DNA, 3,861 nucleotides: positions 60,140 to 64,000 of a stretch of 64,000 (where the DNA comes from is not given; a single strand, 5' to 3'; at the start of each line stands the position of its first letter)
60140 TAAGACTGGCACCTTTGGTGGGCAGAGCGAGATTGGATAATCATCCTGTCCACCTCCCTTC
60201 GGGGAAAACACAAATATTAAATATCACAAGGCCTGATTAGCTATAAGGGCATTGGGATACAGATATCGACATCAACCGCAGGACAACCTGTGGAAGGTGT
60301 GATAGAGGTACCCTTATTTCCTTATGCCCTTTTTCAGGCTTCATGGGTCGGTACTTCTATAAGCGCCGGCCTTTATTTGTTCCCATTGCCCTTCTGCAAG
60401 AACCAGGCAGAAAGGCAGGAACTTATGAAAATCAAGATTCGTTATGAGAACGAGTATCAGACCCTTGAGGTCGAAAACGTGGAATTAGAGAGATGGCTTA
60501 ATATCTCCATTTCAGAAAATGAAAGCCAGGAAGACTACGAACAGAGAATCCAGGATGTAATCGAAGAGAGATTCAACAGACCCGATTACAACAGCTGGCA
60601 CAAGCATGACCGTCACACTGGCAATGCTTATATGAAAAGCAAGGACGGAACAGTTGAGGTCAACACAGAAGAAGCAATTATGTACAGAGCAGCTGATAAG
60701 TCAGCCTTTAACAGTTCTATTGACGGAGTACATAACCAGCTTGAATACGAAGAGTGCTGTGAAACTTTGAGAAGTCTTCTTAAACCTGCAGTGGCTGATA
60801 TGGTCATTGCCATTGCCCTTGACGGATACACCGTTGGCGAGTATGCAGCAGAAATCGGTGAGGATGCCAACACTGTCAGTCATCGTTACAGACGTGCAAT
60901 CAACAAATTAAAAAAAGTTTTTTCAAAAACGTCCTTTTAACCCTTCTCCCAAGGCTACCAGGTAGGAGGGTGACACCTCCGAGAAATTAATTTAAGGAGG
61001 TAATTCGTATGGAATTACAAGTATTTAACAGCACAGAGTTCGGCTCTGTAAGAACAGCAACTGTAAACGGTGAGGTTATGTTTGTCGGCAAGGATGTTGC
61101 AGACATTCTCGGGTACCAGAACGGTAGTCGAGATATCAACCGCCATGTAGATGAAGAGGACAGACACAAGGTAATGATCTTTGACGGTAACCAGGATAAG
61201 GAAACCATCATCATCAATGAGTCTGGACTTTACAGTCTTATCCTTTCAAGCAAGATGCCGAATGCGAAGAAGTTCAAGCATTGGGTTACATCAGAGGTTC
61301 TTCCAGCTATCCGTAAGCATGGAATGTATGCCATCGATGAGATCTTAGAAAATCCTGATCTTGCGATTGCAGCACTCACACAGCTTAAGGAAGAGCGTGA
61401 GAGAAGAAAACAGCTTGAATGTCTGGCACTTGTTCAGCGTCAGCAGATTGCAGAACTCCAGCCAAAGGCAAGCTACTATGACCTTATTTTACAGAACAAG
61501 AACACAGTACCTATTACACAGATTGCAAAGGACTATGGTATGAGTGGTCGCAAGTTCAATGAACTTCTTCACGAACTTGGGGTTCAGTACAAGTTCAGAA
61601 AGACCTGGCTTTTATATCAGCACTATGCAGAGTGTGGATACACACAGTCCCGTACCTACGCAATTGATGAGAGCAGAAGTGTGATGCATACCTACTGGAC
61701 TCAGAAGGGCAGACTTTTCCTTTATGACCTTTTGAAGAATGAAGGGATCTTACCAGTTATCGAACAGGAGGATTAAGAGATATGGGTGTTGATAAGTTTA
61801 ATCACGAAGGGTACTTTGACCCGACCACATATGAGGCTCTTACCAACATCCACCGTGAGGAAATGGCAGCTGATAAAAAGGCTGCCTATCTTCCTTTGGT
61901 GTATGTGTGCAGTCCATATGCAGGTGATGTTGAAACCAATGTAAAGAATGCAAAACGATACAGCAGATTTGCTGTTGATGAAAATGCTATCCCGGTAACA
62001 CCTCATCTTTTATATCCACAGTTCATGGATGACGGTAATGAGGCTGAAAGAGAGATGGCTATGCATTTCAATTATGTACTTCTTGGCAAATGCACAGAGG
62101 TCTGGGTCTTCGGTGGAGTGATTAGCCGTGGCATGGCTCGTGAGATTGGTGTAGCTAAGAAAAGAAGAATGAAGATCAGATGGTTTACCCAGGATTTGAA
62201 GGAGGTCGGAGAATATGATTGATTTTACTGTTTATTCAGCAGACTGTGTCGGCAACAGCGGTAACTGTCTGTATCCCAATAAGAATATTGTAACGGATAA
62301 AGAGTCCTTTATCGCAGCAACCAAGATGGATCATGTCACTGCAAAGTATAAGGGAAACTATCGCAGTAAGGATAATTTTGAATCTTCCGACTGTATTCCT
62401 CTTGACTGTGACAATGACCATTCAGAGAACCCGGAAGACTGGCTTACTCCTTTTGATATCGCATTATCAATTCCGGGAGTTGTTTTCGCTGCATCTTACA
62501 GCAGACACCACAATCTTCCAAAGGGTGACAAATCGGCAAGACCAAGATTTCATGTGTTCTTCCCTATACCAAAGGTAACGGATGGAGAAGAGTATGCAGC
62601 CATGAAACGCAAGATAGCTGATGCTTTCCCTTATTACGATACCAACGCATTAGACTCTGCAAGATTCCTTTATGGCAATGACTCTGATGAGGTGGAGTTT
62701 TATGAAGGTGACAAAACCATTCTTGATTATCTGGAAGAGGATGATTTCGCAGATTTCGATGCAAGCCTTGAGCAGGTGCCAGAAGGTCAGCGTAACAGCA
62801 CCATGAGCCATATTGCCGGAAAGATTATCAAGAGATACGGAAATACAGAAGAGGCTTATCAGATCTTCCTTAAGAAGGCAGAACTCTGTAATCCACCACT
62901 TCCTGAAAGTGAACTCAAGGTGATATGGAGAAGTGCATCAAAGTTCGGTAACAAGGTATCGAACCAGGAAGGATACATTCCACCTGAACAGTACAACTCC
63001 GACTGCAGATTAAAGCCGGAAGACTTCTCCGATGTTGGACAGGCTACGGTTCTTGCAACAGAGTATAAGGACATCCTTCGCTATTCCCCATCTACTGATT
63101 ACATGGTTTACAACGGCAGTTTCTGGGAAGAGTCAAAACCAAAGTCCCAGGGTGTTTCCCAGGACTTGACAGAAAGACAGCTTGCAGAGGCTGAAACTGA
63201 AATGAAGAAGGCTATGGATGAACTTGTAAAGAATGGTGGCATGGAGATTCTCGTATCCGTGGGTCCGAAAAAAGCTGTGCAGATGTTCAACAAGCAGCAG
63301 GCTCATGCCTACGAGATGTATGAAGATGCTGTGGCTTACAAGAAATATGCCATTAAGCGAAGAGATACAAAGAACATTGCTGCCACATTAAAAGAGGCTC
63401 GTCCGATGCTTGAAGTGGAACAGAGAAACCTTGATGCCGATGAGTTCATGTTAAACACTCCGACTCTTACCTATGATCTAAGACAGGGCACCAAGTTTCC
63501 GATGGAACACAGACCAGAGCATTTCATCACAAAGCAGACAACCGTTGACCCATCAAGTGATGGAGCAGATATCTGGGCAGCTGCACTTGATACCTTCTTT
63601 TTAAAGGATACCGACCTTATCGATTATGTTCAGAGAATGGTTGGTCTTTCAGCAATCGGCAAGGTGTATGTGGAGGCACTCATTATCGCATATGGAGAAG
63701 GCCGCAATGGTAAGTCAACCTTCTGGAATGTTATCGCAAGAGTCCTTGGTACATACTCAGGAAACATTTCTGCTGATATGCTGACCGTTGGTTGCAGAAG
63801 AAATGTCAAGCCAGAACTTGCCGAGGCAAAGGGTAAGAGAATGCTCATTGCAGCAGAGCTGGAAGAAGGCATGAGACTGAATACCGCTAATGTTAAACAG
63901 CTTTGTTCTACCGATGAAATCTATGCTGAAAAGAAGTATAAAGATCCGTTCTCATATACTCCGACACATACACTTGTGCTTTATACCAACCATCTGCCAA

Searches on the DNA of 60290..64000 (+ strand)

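Call 75: search_dna_similar(query=window:60290-64000:+, collection=phages, mode=near, max_rows=10)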
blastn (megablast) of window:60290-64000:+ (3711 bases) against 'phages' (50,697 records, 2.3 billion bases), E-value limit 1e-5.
Records with a match: 4; places in all: 4; records where one place covers at least 80% of the query: 3.
Best place of each record, by identity: 80-90% 3; 60-80% 1.
By first word of the organism name: Ruminococcus 3; Terrisporobacter 1.
By host as written in the record: Ruminococcus sp. 3; Terrisporobacter petrolearius DSL 1.
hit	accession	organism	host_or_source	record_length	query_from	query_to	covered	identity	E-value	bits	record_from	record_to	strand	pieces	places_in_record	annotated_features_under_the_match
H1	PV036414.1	Ruminococcus phage NatCom_2329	Ruminococcus sp.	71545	1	3709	100%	84.8%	0e+0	3709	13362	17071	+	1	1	DNA helicase | anti-repressor Ant | hypothetical protein (x3)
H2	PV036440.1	Ruminococcus phage NatCom_28775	Ruminococcus sp.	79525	1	3711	100%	84.5%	0e+0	3655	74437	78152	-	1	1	DNA helicase | anti-repressor Ant | hypothetical protein (x2)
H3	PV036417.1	Ruminococcus phage NatCom_3870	Ruminococcus sp.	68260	1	3711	100%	84.5%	0e+0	3650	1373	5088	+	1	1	DNA helicase | anti-repressor Ant | hypothetical protein (x2)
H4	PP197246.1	Terrisporobacter phage TPDSL_ph1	Terrisporobacter petrolearius DSL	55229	1398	3711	62%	76.0%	0e+0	1164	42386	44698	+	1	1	DNA helicase | nucleoside 2-deoxyribosyltransferase | anti-repressor Ant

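Call 78: get_annotated_region(hit=H1, flank=14000)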
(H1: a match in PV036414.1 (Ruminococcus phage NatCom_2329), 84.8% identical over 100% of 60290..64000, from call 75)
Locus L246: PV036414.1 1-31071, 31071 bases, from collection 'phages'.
description: Ruminococcus phage NatCom_2329, complete genome.
organism: Ruminococcus phage NatCom_2329 (NCBI taxid 3403536)
taxonomy: Viruses; Duplodnaviria; Heunggongvirae; Uroviricota; Caudoviricetes; Ca. Heliusvirales
host: Ruminococcus sp.; source: human feces; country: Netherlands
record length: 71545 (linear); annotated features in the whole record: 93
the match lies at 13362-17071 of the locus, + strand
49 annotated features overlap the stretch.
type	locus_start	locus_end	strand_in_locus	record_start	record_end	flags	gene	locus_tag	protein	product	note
CDS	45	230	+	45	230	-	-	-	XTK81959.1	hypothetical protein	-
CDS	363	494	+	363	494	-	-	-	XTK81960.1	hypothetical protein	-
CDS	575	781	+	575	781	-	-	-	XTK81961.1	hypothetical protein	-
CDS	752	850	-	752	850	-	-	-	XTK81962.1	hypothetical protein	-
CDS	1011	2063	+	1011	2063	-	-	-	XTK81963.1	hypothetical protein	-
CDS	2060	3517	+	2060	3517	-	-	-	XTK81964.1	hypothetical protein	-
CDS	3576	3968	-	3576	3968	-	-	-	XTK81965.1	hypothetical protein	-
CDS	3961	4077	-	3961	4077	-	-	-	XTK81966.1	hypothetical protein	-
CDS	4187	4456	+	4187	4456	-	-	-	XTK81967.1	hypothetical protein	-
CDS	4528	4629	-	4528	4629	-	-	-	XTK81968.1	hypothetical protein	-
CDS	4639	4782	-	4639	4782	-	-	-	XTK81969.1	hypothetical protein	-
CDS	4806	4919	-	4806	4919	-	-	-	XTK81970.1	hypothetical protein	-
CDS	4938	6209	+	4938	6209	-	-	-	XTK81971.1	DNA methyltransferase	-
CDS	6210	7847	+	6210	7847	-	-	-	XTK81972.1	hypothetical protein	-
CDS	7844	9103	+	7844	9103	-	-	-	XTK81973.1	hypothetical protein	-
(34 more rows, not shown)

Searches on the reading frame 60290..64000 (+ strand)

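Call 83: search_protein_families(library=pfam, proteins=[L246:2060-3517:+, L246:1011-2063:+], max_evalue=0.001)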
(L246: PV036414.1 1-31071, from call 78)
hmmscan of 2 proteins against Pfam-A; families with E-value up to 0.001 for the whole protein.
L246:2060-3517:+ (485 aa): 1 family
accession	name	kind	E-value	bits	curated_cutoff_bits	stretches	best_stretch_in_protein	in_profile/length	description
PF13476.12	AAA_23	-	0.00089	20.4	27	0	19-306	17-200/201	AAA domain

L246:1011-2063:+ (350 aa): 0 families

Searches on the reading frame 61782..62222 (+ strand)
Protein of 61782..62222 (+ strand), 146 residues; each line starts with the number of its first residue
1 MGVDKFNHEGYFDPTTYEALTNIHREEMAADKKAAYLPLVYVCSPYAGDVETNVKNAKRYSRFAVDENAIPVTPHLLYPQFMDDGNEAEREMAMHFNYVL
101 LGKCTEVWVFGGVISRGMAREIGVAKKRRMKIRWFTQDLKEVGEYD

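Call 39: search_protein_families(library=ncbifam, proteins=[window:61782-62222:+], max_evalue=0.01)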
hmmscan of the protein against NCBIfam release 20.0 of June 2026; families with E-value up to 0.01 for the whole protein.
window:61782-62222:+ (146 aa): 0 families

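Call 56: find_encoding_contigs(protein=window:61782-62222:+, flank=10000, max_places=5)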
Protein window:61782-62222:+ (146 aa): 24 contigs read that carry it; 5 places shown.
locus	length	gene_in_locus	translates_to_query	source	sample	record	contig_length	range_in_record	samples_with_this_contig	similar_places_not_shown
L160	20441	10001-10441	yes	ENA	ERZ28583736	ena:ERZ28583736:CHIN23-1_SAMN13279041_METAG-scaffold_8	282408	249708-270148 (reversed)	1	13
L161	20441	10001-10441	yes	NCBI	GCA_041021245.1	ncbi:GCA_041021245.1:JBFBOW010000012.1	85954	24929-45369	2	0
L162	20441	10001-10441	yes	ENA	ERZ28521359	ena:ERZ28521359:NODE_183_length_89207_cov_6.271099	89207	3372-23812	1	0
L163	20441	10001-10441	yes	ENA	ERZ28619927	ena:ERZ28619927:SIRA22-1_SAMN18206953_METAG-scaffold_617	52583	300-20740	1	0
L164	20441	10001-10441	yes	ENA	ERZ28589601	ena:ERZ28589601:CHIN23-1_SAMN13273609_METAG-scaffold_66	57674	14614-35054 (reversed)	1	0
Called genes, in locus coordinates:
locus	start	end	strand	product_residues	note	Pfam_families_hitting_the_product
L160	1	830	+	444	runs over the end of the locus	PF05958:tRNA_U5-meth_tr, PF02475:TRM5-TYW2_MTfase (weak), PF03602:Cons_hypoth95, PF05175:MTS, PF06325:PrmA (weak), PF09445:Methyltransf_15, PF13649:Methyltransf_25, PF13847:Methyltransf_31, +1 more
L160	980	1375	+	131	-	PF14088:DUF4268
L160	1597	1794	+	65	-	PF12728:HTH_17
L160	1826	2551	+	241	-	PF01555:N6_N4_Mtase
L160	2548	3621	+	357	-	PF00145:DNA_methylase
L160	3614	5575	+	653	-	PF07728:AAA_5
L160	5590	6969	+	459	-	PF09563:RE_LlaJI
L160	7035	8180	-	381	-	PF11706:zf-CGNR (weak)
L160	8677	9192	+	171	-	-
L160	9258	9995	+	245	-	PF08346:AntA, PF03374:ANT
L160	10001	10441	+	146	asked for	PF24963:DUF7768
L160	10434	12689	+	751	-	PF08708:PriCT_1 (faint), PF08706:D5_N, PF19263:DUF5906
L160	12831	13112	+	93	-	-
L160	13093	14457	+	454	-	PF00176:SNF2-rel_dom, PF00270:DEAD, PF04851:ResIII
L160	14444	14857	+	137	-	PF04545:Sigma70_r4 (weak)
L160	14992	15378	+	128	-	PF01844:HNH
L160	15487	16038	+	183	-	PF05119:Terminase_4 (weak)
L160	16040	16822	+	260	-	PF00438:S-AdoMet_synt_N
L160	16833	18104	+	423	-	PF02195:ParB_N, PF01555:N6_N4_Mtase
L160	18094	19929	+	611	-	PF00145:DNA_methylase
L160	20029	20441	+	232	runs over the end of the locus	-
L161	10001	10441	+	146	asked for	PF24963:DUF7768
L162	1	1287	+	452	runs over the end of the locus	PF01938:TRAM (weak), PF05958:tRNA_U5-meth_tr, PF13649:Methyltransf_25 (weak), PF13847:Methyltransf_31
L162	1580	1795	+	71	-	PF01381:HTH_3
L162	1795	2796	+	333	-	PF00145:DNA_methylase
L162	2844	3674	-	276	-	-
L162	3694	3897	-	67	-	PF13443:HTH_26, PF01381:HTH_3 (weak)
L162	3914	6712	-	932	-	PF13173:AAA_14 (faint), PF09848:SLFN-g3_helicase (faint), PF13245:AAA_19, PF13604:AAA_30, PF01443:Viral_helicase1, PF13538:UvrD_C_2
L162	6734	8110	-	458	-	-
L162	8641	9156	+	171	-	-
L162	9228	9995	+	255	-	PF02498:Bro-N, PF03374:ANT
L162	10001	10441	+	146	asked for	PF24963:DUF7768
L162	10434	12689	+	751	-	PF08708:PriCT_1 (weak), PF08706:D5_N, PF19263:DUF5906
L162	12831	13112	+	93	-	-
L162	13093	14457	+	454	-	PF00270:DEAD, PF04851:ResIII, PF00176:SNF2-rel_dom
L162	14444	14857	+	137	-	-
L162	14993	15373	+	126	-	PF01844:HNH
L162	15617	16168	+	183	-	PF05119:Terminase_4 (weak)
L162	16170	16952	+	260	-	PF00438:S-AdoMet_synt_N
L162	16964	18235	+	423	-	PF02195:ParB_N, PF01555:N6_N4_Mtase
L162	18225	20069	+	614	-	PF00145:DNA_methylase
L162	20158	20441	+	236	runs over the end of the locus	-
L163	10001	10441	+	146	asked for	PF24963:DUF7768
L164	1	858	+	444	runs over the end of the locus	PF05958:tRNA_U5-meth_tr, PF02475:TRM5-TYW2_MTfase (weak), PF03602:Cons_hypoth95, PF05175:MTS, PF06325:PrmA (weak), PF09445:Methyltransf_15, PF13649:Methyltransf_25, PF13847:Methyltransf_31, +1 more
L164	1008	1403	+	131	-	PF14088:DUF4268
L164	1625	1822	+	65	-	PF12728:HTH_17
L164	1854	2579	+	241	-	PF01555:N6_N4_Mtase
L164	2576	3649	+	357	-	PF00145:DNA_methylase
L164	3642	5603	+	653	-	PF07728:AAA_5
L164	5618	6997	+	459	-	PF09563:RE_LlaJI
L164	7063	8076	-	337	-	PF11706:zf-CGNR (weak)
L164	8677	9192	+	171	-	-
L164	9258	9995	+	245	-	PF08346:AntA, PF03374:ANT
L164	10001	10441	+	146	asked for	PF24963:DUF7768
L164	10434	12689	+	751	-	PF08708:PriCT_1 (faint), PF08706:D5_N, PF19263:DUF5906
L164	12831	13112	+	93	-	-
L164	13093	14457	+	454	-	PF00176:SNF2-rel_dom, PF00270:DEAD, PF04851:ResIII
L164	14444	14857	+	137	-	PF04545:Sigma70_r4 (weak)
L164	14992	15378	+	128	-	PF01844:HNH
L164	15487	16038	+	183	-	PF05119:Terminase_4 (weak)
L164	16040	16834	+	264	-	-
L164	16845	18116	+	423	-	PF02195:ParB_N, PF01555:N6_N4_Mtase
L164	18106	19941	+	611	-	PF00145:DNA_methylase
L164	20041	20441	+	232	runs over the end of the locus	-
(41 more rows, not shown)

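Call 62: find_related_loci(query=window:61782-62222:+, collection=viral_contigs, flank=10000)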
Query window:61782-62222:+ (146 aa) in viral_contigs; peptide patterns used: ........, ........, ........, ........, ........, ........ (x = any residue, [..] = any of these).
79 stretches matched a pattern; 74 encode a relative of the query (tblastn E <= 1e-3); 73 distinct loci.
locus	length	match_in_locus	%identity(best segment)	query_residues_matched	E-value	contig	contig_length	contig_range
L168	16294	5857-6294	100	1-146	2e-99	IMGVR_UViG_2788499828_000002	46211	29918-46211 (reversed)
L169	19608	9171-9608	100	1-146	2e-99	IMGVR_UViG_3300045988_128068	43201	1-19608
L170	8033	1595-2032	99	1-146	2e-98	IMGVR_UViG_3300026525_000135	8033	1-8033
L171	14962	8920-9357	99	1-146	2e-98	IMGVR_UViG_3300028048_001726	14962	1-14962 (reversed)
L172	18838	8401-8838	98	1-146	1e-97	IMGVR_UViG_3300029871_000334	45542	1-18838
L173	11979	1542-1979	97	1-146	6e-97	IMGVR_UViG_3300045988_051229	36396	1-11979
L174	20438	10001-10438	97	1-146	9e-97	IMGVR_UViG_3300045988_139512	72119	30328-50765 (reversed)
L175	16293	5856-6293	97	1-146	8e-97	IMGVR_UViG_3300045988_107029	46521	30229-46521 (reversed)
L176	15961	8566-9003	97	1-146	1e-96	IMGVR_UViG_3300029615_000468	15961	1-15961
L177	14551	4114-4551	97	1-146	3e-96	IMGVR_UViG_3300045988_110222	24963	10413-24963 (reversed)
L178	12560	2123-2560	95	1-146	1e-95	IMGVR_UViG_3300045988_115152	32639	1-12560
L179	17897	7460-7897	95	1-146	2e-95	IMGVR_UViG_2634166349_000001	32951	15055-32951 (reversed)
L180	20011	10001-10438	92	1-146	5e-93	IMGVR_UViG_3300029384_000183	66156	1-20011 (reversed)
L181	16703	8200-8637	93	1-146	3e-93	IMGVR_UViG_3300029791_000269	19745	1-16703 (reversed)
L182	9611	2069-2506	92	1-146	5e-93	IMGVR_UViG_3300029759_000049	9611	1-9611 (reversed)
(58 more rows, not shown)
